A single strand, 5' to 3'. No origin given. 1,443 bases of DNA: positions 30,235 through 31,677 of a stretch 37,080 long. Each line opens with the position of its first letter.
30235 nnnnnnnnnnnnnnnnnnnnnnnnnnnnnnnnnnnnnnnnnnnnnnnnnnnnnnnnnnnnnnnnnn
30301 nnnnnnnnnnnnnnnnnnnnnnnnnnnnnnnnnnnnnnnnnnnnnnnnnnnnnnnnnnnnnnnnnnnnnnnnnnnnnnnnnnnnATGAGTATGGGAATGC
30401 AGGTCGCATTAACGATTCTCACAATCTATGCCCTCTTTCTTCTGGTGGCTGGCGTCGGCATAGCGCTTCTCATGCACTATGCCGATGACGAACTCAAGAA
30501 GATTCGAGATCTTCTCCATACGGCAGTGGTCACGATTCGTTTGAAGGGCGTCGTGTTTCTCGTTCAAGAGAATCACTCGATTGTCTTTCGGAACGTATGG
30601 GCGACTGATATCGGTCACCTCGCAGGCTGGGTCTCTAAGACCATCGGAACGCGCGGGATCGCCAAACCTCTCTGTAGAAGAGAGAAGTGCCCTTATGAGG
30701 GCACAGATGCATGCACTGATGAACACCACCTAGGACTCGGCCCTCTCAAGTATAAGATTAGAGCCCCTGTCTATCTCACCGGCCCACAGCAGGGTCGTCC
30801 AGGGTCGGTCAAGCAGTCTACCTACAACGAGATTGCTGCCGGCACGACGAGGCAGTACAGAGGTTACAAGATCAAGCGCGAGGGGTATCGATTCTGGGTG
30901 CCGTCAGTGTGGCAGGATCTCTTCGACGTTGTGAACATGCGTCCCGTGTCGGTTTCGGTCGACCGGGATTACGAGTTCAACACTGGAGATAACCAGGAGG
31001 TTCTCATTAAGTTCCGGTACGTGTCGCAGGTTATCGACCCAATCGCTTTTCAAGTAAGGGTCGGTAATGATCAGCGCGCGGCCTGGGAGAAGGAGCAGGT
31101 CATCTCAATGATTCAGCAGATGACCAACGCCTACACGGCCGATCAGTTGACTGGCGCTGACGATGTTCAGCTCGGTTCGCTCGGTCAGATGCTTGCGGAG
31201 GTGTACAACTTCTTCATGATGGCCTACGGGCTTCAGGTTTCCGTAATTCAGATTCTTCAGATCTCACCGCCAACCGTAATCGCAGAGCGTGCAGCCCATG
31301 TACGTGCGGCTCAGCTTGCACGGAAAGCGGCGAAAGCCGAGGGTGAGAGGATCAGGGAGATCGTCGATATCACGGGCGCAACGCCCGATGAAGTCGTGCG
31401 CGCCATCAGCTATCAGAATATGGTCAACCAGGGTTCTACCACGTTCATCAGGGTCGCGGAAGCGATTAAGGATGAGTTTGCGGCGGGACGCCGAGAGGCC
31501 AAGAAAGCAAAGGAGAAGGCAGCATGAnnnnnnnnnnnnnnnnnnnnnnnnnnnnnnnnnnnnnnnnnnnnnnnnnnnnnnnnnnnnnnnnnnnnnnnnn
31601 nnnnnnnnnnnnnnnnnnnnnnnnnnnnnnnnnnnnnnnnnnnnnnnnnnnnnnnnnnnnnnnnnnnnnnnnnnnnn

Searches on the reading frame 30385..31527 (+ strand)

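Call 7: search_protein_families(library=pfam, proteins=[window:30385-31527:+], max_evalue=0.1)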
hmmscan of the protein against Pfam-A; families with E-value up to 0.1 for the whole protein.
window:30385-31527:+ (380 aa): 1 family
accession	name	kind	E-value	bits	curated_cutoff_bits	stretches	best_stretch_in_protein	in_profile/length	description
PF01145.31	Band_7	-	6.8e-11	43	23.6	1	160-321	19-173/176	SPFH domain / Band 7 family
